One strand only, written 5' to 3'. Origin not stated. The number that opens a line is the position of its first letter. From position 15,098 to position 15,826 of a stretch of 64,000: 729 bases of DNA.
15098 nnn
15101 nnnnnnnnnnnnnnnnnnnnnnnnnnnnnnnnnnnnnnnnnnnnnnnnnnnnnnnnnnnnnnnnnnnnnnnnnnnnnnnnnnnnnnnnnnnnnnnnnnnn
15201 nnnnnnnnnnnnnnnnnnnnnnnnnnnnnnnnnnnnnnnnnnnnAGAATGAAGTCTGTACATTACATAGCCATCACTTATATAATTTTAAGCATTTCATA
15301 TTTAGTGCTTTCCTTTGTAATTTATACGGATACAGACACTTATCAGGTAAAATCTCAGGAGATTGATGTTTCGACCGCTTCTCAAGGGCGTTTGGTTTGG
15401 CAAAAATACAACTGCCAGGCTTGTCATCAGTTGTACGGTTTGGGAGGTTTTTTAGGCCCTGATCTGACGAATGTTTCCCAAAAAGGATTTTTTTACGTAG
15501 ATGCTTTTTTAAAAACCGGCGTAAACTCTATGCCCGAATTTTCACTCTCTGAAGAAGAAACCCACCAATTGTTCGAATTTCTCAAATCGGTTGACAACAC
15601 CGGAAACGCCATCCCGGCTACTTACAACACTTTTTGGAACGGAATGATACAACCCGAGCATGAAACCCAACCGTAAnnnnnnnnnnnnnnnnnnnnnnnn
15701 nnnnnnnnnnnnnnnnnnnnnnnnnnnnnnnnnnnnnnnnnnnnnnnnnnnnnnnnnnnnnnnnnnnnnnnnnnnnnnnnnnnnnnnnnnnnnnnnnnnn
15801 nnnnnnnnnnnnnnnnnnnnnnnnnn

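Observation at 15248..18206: Cytochrome c + heme-copper-oxidase-like subunit with three canonical ligand positions substituted, plus a 12-TM partner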

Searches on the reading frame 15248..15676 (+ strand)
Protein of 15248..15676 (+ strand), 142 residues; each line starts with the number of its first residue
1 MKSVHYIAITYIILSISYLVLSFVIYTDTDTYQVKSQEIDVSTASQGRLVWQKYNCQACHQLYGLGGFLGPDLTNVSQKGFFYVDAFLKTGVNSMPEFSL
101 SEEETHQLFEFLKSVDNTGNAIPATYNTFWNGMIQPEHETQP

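Call 3: search_protein_families(library=pfam, proteins=[window:15248-15676:+], max_evalue=0.1)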
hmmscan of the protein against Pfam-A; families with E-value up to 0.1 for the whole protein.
window:15248-15676:+ (142 aa): 3 families
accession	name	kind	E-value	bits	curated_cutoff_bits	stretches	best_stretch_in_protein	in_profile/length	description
PF13442.11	Cytochrome_CBB3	-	5.3e-08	33.5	27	1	44-112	3-68/68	Cytochrome C oxidase, cbb3-type, subunit III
PF00034.26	Cytochrom_C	-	0.0001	24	21.3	1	46-79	3-36/90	Cytochrome c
PF22085.1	NorB_cytochrome_c-like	-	0.0089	16.8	29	1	45-74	19-48/181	Nitric oxide reductase subunit B, cytochrome c-like domain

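Call 4: search_protein_families(library=ncbifam, proteins=[window:15248-15676:+], max_evalue=0.1)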
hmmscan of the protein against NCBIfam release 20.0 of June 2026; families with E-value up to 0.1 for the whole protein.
window:15248-15676:+ (142 aa): 11 families
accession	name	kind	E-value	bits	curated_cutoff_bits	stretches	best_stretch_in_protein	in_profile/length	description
TIGR02603.1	CxxCH_TIGR02603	domain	9.1e-07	28.9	68.15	1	44-79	3-38/134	putative heme-binding domain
NF050122.1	bc1_QcrC_actin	exception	1.4e-06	27.8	200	1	42-120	134-216/253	cytochrome bc1 complex diheme cytochrome c subunit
NF045774.1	cytochro_C551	exception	1e-05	25.4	118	1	18-113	13-107/110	cytochrome c551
NF045773.1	cytochro_C550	exception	1.3e-05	25.1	125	1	16-113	18-117/118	cytochrome c550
NF040971.1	cytc_ExtS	equivalog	2.1e-05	23.9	100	1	41-111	75-146/262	selenite/tellurite reduction operon c-type cytochrome lipoprotein ExtS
NF052248.1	SorU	equivalog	0.00016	21.9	100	1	55-111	12-71/72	SorU family sulfite dehydrogenase c-type cytochrome subunit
TIGR04485.1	thiosulf_SoxX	equivalog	0.00066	20.3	61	1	54-79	3-31/78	sulfur oxidation c-type cytochrome SoxX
NF006998.0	PRK09461.1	equivalog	0.016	14.5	376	1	75-127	18-69/337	asparaginase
NF011054.0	PRK14486.1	equivalog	0.023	14.2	447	1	37-116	208-291/294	putative bifunctional cbb3-type cytochrome c oxidase subunit II/cytochrome c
NF040606.1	CytoC_perox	subfamily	0.032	13.4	150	0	37-62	291-315/524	di-heme-cytochrome C peroxidase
TIGR04494.1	c550_PedF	equivalog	0.053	13.4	122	1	54-87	60-96/133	cytochrome c-550 PedF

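Call 78: search_solved_structures(query=window:15248-15676:+, max_evalue=1, show_alignments=2)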
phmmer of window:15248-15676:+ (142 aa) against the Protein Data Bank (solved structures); distinct sequences matched with E-value up to 1: 16.
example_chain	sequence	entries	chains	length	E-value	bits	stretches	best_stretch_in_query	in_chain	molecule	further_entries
3o0r_C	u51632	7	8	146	7.9e-11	45.3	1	19-114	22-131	Nitric oxide reductase subunit C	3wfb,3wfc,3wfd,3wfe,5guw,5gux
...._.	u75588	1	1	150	3.5e-06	30.3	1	21-113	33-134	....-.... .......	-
7q21_C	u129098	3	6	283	0.00049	23.3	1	53-119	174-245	Cytochrome bc1 complex cytochrome c subunit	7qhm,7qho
3cp5_A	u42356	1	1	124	0.0009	22.5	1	36-84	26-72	Cytochrome c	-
6cuk_A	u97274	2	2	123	0.0047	20.2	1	36-84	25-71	Cytochrome c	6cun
7zs1_A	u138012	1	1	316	0.0075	19.5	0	54-89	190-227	Hypothetical (Diheme) protein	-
7zs2_A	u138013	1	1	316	0.0076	19.5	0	54-89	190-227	Hypothetical (Diheme) protein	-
7zs0_A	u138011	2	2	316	0.0077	19.5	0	54-89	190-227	Hypothetical (Diheme) protein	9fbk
9wcx_U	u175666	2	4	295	0.012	18.9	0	53-112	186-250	Cytochrome bc1 complex cytochrome c subunit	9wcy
6hwh_M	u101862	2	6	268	0.16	15.2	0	53-105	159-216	Cytochrome bc1 complex cytochrome c subunit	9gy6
8ovc_O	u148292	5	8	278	0.17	15.1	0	53-104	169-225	Cytochrome bc1 complex cytochrome c subunit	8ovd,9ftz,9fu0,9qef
7e1v_O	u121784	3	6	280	0.21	14.8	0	53-101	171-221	Cytochrome bc1 complex cytochrome c subunit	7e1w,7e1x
8hcr_C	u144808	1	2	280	0.21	14.8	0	53-101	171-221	Cytochrome bc1 complex cytochrome c subunit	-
6adq_C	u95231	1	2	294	0.21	14.8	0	53-100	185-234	Cytochrome bc1 complex cytochrome c subunit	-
7rh5_O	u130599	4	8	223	0.33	14.2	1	53-104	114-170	Cytochrome bc1 complex cytochrome c subunit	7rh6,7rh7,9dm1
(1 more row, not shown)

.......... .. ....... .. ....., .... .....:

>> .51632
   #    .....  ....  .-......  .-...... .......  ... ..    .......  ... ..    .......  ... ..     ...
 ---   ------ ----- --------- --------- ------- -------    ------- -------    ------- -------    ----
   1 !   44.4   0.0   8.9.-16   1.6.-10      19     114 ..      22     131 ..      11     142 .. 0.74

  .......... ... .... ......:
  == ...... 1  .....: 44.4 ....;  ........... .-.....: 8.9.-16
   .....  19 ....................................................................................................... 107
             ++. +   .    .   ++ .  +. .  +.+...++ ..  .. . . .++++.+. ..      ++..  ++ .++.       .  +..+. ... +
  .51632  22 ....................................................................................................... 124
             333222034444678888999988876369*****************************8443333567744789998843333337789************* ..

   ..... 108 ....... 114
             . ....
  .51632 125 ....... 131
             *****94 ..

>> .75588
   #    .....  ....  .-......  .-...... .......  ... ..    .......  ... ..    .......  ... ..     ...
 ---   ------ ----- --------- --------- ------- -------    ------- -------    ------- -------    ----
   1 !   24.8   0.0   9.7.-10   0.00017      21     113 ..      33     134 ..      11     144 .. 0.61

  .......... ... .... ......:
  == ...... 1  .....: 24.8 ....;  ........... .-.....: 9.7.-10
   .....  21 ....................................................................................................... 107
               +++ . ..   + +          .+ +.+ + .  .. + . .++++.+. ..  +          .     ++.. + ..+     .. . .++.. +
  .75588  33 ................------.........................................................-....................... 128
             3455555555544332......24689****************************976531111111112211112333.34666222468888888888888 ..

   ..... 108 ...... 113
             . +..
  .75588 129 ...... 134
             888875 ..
